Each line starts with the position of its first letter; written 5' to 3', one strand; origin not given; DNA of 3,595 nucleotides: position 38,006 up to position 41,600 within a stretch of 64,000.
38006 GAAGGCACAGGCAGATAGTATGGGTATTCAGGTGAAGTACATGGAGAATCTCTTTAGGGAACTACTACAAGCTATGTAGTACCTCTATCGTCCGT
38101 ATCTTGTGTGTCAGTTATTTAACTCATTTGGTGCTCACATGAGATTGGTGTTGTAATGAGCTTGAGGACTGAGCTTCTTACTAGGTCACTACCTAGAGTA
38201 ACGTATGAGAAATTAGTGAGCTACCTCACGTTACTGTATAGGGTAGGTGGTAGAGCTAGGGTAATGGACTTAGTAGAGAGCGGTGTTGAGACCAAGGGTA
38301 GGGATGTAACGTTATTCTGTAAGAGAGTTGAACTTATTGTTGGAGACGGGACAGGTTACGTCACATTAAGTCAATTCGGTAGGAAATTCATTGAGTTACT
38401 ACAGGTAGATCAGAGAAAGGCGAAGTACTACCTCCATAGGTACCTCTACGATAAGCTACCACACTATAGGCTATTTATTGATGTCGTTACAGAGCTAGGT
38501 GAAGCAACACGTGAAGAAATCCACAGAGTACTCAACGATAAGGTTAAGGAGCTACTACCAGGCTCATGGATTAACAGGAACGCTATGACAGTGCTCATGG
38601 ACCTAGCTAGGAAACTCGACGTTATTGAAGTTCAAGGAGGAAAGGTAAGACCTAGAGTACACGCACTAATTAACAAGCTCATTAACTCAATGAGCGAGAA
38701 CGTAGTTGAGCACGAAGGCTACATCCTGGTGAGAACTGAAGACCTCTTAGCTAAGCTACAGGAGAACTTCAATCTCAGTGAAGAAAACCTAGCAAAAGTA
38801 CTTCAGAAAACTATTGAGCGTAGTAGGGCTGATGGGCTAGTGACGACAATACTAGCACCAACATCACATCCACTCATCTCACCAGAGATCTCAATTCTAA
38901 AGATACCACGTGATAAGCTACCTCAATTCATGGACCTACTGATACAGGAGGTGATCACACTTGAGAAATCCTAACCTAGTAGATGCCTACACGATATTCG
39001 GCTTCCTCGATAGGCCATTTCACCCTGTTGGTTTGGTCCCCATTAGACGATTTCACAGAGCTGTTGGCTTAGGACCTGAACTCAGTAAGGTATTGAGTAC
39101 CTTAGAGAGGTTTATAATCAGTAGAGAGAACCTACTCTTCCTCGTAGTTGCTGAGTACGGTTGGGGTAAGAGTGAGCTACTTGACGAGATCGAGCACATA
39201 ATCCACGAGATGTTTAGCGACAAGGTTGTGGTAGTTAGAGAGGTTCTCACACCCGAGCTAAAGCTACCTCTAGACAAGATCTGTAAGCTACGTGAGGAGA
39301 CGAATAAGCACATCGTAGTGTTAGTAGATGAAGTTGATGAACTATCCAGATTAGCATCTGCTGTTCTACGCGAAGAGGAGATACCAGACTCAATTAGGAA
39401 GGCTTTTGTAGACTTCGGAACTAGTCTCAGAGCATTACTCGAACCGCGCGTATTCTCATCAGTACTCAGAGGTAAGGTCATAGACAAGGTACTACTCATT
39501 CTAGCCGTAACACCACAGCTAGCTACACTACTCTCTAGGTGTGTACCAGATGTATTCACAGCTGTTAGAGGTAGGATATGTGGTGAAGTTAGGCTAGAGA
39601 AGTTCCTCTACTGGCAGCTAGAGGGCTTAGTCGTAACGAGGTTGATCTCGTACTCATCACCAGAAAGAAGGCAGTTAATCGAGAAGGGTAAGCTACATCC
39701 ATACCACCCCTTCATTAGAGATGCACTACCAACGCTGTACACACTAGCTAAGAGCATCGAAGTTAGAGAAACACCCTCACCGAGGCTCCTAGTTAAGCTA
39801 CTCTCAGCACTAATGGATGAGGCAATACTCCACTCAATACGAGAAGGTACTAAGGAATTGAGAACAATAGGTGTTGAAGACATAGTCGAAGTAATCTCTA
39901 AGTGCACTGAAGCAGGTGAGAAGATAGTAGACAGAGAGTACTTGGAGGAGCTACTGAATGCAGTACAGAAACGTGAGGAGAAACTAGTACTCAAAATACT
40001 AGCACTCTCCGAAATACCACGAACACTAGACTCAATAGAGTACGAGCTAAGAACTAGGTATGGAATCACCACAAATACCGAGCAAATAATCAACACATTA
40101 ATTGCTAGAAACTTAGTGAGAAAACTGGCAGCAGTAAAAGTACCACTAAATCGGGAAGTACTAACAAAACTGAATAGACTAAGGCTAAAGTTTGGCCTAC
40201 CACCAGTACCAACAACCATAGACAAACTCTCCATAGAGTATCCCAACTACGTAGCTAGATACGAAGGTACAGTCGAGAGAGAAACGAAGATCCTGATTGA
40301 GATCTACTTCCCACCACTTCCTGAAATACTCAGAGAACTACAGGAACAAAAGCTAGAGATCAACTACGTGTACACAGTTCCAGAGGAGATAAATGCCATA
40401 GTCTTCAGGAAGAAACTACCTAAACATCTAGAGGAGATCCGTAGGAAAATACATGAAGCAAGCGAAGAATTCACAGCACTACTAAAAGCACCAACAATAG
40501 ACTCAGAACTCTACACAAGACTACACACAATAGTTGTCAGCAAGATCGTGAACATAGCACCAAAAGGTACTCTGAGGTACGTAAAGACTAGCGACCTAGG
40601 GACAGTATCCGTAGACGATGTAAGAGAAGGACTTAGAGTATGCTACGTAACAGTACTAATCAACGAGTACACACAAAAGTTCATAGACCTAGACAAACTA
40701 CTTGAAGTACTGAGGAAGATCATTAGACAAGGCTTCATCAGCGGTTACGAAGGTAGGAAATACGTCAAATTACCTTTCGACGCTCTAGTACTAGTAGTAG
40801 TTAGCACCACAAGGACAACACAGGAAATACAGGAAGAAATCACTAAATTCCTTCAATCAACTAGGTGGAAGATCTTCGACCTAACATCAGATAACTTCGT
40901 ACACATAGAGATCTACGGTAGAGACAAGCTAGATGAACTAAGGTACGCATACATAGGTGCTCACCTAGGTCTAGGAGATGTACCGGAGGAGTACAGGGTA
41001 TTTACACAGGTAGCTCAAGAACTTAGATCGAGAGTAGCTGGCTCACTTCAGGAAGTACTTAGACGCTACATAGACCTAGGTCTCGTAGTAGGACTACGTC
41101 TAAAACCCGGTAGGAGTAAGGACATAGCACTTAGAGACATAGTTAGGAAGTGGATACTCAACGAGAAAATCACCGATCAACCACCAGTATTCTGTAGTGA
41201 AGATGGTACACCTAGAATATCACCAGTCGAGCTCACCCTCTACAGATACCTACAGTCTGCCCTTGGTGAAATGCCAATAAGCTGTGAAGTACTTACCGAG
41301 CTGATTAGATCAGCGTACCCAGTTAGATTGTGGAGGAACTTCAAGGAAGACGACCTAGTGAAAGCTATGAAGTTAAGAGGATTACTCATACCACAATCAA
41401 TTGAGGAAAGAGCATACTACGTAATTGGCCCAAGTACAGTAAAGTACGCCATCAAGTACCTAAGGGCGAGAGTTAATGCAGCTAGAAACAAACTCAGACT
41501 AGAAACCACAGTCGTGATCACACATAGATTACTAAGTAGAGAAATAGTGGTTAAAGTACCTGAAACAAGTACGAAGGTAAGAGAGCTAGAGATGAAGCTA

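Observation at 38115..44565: Four-gene coupled operon (wHTH protein, 1245-aa P-loop NTPase, unknown protein, NurA-like nuclease): candidate undescribed DNA-surveillance or defence module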

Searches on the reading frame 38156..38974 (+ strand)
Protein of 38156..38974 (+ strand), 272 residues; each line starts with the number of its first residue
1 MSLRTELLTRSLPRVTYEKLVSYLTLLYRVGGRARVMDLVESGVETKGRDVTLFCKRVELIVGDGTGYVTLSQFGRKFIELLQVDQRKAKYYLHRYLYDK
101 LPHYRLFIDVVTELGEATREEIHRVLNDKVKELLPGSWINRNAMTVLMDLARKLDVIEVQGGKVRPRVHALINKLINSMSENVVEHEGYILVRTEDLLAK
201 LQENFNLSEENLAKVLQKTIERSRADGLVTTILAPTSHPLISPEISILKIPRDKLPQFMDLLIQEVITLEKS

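Call 5: search_protein_families(library=pfam, proteins=[window:38156-38974:+], max_evalue=1)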
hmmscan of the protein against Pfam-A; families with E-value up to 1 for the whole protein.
window:38156-38974:+ (272 aa): 2 families
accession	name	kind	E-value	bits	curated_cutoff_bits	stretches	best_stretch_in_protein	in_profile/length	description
PF14297.12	Lin1244_N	-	0.18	13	25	1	179-222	32-76/95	Lin1244/Lin1753-like, N-terminal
PF00619.27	CARD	-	0.29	11.6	23.9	1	194-233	18-57/85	Caspase recruitment domain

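Call 6: search_protein_families(library=padloc, proteins=[window:38156-38974:+], max_evalue=1)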
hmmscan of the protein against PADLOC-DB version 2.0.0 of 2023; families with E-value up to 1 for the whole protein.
window:38156-38974:+ (272 aa): 0 families

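Call 7: search_protein_families(library=ncbifam, proteins=[window:38156-38974:+], max_evalue=1)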
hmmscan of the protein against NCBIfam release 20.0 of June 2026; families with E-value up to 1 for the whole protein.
window:38156-38974:+ (272 aa): 1 family
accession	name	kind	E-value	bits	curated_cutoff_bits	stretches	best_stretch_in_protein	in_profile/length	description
NF008434.0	PRK11274.1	equivalog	0.011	14.7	333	1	50-133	73-154/409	glycolate oxidase subunit GlcF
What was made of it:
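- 38156..38974 (+): Gene 1, 272 aa, no family; predicted accessory DNA-binding or adaptor subunit. No Pfam, NCBIfam or PADLOC hit (calls 5-7).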

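Call 64: list_cluster_members(proteins=[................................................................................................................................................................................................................, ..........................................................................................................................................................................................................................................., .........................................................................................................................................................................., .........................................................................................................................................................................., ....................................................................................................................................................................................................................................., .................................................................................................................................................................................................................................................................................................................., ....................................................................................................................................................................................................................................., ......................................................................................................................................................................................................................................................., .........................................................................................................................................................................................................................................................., window:38156-38971:+])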
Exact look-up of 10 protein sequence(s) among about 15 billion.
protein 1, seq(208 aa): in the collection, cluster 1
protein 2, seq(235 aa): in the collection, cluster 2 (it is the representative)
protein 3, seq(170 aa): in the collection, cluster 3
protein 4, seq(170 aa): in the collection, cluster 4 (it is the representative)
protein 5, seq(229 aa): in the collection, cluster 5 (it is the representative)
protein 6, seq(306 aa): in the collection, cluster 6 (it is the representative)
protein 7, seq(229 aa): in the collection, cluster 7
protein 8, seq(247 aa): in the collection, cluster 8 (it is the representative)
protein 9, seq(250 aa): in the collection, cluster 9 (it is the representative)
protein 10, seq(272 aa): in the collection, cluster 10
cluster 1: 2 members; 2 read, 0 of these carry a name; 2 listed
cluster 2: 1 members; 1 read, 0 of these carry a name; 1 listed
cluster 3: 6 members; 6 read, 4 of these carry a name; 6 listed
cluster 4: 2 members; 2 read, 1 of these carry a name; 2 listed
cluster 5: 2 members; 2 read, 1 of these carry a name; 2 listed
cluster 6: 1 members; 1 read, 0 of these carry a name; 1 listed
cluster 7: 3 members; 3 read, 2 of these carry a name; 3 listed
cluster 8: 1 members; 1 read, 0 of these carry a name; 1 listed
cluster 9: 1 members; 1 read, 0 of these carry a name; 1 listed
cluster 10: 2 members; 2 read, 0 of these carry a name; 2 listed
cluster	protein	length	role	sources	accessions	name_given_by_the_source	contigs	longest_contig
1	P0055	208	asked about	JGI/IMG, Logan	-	-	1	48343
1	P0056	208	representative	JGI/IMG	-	-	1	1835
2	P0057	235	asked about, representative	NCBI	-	-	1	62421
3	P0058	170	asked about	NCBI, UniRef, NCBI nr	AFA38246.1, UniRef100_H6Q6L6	hypothetical protein Pogu_0219 [Pyrobaculum oguniense TE7] | Uncharacterized protein n=1 Tax=Pyrobaculum oguniense (strain DSM 13380 / JCM 10595 / ...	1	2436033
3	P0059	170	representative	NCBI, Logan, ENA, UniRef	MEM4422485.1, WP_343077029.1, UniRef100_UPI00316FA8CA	hypothetical protein [Pyrobaculum sp.] | hypothetical protein n=1 Tax=Pyrobaculum sp. TaxID=2004705 RepID=UPI00316FA8CA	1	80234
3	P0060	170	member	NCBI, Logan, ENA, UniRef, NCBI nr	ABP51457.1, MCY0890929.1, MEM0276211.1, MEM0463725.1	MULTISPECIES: hypothetical protein [Pyrobaculum] | Uncharacterized protein n=2 Tax=Pyrobaculum arsenaticum TaxID=121277 RepID=A4WM40_PYRAR | hypothetical protein [Pyrobaculum arsenaticum]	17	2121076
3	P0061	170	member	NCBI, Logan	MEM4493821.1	MAG: hypothetical protein QXJ71_08720 [Pyrobaculum sp.]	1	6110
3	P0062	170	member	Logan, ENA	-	-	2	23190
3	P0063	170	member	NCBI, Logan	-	-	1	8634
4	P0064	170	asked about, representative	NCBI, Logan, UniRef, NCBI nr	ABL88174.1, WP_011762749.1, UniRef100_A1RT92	conserved hypothetical protein [Pyrobaculum islandicum DSM 4184] | Uncharacterized protein n=1 Tax=Pyrobaculum islandicum (strain DSM 4184 / JCM 9189 / ... | hypothetical protein [Pyrobaculum islandicum]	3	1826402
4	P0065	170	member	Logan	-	-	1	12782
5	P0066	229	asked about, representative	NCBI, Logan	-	-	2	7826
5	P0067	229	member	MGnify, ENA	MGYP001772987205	CR=1 FL=1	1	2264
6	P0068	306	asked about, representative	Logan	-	-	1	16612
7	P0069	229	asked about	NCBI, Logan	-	-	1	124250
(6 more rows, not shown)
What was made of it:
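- Tried and rejected: Worked around with exact look-ups (call 64).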

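Call 89: search_solved_structures(query=A9, max_evalue=10)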
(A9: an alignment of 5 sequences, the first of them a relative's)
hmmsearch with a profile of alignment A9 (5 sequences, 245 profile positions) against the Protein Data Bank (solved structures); distinct sequences matched with E-value up to 10: 2.
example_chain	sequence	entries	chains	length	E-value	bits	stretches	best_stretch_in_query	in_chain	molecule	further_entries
7pwf_Z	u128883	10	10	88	0.32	13.4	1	118-196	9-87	40S ribosomal protein S25 | Ribosomal protein S25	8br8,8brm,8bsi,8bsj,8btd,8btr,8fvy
7tzi_A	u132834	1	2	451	0.53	12.7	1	163-238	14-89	Mur ligase family protein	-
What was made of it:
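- Tried and rejected: Nothing (call 89).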

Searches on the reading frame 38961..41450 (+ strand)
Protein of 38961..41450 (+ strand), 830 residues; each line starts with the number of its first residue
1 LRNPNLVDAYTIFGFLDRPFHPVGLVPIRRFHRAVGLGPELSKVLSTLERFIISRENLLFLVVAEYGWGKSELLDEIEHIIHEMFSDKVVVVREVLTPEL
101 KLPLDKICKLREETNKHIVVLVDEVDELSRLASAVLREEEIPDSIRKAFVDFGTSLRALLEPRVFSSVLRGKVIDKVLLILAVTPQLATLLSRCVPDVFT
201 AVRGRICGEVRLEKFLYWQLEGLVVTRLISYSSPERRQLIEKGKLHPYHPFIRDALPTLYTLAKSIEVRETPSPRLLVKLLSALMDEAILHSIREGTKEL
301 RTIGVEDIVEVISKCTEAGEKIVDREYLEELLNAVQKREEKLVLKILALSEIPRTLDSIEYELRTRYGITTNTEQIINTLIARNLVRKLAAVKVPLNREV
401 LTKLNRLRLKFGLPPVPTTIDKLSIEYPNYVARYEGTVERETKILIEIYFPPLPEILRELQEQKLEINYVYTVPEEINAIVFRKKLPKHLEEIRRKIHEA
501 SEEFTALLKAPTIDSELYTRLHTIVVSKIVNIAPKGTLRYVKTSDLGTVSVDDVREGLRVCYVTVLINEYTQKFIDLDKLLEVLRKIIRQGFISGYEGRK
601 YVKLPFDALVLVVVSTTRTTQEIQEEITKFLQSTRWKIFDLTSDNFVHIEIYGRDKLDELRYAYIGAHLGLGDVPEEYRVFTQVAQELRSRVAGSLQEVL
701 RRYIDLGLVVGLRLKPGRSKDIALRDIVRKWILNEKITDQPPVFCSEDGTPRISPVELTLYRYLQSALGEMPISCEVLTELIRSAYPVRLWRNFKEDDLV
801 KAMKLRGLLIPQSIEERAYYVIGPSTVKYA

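Call 58: predict_structure(alignment_id=A4)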
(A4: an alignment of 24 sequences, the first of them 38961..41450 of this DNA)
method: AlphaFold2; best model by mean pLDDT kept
length: 830 residues; sequences in the alignment: 24
mean_pLDDT: 87.3   pTM: 0.76
mean pLDDT of the five models: 87.3, 85.7, 84.7, 84.5, 83.3
residues with pLDDT >= 90: 490; 70-90: 276; 50-70: 46; < 50: 18
segments of 3 or more residues with pLDDT < 50: 529-544
pLDDT, mean of each block of 10 residues (from residue 1): 67 92 78 84 91 91 88 91 93 87 88 93 84 82 87 90 86 89 91 82 72 92 93 94 93 96 89 93 95 91 95 83 91 95 97 96 93 95 97 94 92 89 92 77 90 92 95 93 78 85 81 65 68 41 56 73 81 71 89 77 88 90 94 89 93 91 88 82 91 92 93 91 95 93 92 94 88 92 92 94 94 90 78
secondary structure, 60 per line:
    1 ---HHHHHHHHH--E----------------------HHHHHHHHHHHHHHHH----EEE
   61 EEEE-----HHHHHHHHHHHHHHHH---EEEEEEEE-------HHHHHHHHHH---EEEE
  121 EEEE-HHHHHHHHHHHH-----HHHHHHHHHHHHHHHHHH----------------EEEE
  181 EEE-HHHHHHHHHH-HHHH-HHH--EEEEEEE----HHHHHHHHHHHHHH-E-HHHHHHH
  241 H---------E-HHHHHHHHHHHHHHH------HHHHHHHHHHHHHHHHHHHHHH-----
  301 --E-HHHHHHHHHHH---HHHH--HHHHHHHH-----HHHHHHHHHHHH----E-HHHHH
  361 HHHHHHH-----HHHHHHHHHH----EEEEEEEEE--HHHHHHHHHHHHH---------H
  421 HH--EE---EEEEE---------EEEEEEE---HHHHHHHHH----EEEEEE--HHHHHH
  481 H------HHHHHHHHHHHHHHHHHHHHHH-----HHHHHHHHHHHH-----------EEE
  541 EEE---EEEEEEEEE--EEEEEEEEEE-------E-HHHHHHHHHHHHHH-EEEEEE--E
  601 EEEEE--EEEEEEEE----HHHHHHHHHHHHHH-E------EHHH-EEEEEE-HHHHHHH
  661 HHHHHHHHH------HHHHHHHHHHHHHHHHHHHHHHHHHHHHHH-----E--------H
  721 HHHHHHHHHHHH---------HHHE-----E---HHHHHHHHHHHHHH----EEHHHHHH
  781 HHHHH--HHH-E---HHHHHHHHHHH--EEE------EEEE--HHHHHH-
elements in order (helices of 4 or more, strands of 3 or more residues): H4-12 H38-53 E58-64 H70-85 E89-96 H104-113 E117-124 H126-137 H143-160 E177-183 H185-194 H196-199 E206-212 H217-230 H234-241 H253-267 H274-295 H305-315 H319-322 H325-332 H338-349 H356-367 H373-382 E387-395 H398-410 E430-434 E444-450 H454-462 E467-472 H475-481 H488-509 H515-526 E538-543 E547-555 E558-567 H577-590 E592-597 E600-605 E608-615 H620-633 E647-652 H654-669 H676-705 H720-732 H755-768 H775-785 H796-806 E809-811 E818-821 H824-829
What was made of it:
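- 38961..42698 (+): Gene 2, 1245 aa, ORC/Cdc6-clade AAA+ ATPase with BrxC-like multidomain architecture. AF2 model of residues 1-830 has pLDDT 87 (call 58).
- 39873..40190 (+): First winged-helix region of gene 2 (about residues 305-410), after the AAA+ lid. Secondary-structure elements of the AF2 model (call 58).
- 40248..40916 (+): α+β region of gene 2 (about residues 430-652), unassigned fold. AF2 elements E430-472, two long helices 488-526, then H577-590 / E592-597 / E600-605 / E608-615 / H620-633 / E647-652 (call 58).
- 41118..41429 (+): Second winged-helix-like region of gene 2 (about residues 720-823), with the conserved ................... motif. AF2 elements H720-806, E809-811, E818-821 (call 58).
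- On ORC/Cdc6-clade AAA+ ATPases: AF2 pLDDT 87 (call 58).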

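Call 62: fold_search(model_id=the predicted structure, library=pdb)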
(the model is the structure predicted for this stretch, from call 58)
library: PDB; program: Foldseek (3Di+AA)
matches with E <= 10: 1151; with E <= 0.001: 82
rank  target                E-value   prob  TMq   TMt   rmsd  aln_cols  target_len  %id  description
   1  7tji_I                6.0e-08  1.00  0.22  0.43  19.2       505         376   12  S. cerevisiae ORC bound to 84 bp ARS1 DNA and Cdc6 (state 2) with flexible Orc6 N-terminal domain (released 2022-10-05)
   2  2qby_A                6.7e-08  1.00  0.22  0.44  19.2       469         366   13  Crystal structure of a heterodimer of Cdc6/Orc1 initiators bound to origin DNA (from S. solfataricus) (released 2007-09-11)
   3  8s0e_D                1.4e-07  1.00  0.22  0.40  19.1       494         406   12  H. sapiens OCCM bound to double stranded DNA (released 2024-10-02)
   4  7tjh_I                2.7e-07  1.00  0.21  0.42  19.2       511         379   12  S. cerevisiae ORC bound to 84 bp ARS1 DNA and Cdc6 (state 1) with flexible Orc6 N-terminal domain (released 2022-10-05)
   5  1w5s_A                3.4e-07  1.00  0.22  0.41  16.8       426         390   14  Structure of the Aeropyrum Pernix ORC2 protein (ADP form) (released 2004-10-05)
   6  1w5t_C                5.1e-07  1.00  0.22  0.42  19.5       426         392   13  Structure of the Aeropyrum Pernix ORC2 protein (ADPNP-ADP complexes) (released 2004-10-05)
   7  7jgr_G                6.0e-07  1.00  0.23  0.47  16.9       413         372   11  Structure of Drosophila ORC bound to DNA (84 bp) and Cdc6 (released 2020-09-09)
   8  1w5t_A                9.5e-07  1.00  0.23  0.42  17.1       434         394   14  Structure of the Aeropyrum Pernix ORC2 protein (ADPNP-ADP complexes) (released 2004-10-05)
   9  7jpo_D                9.5e-07  1.00  0.23  0.41  19.5       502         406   12  ORC-O1AAA: Human Origin Recognition Complex (ORC) with dynamic/unresolved ORC2 WH (released 2020-09-02)
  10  2v1u_A                1.2e-06  1.00  0.22  0.42  18.6       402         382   13  STRUCTURE OF THE AEROPYRUM PERNIX ORC1 PROTEIN IN COMPLEX WITH DNA (released 2007-09-18)
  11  7jk5_A                1.4e-06  1.00  0.20  0.39  16.8       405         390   11  Structure of Drosophila ORC bound to DNA (released 2020-09-09)
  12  9bcx_B                1.7e-06  1.00  0.22  0.37  18.2       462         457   13  Cryo-EM structure of the S. cerevisiae ORC-Cdc6-Mcm2-7-DNA complex with a fully closed Mcm2-Mcm5 DNA entry gate (released 2025-01-01)
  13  5uj7_D                2.3e-06  1.00  0.23  0.44  16.6       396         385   14  Structure of the active form of human Origin Recognition Complex ATPase motor module, complex subunitS 1, 4, 5 (released 2017-02-08)
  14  7tjf_A                2.4e-06  1.00  0.22  0.36  19.4       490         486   12  S. cerevisiae ORC bound to 84 bp ARS1 DNA (released 2023-01-18)
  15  6wgg_A                3.2e-06  1.00  0.21  0.38  18.7       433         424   13  Atomic model of pre-insertion mutant OCCM-DNA complex(ORC-Cdc6-Cdt1-Mcm2-7 with Mcm6 WHD truncation) (released 2020-07-15)
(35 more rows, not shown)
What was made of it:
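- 38961..42698 (+): Foldseek top hits are all Orc1/Cdc6/ORC subunits, E 6e-8 to 1e-5 (call 62).
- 39873..40190 (+): The alignment to Orc1/Cdc6 chains extends over 400-500 columns (call 62).
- On ORC/Cdc6-clade AAA+ ATPases: The first 29 Foldseek PDB hits, and most of the top 50, are Orc1/Cdc6/ORC subunits, probability 1.0, E down to 6e-8 (call 62).
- The gene 2 fold matches Orc1/Cdc6 (calls 58, 62).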
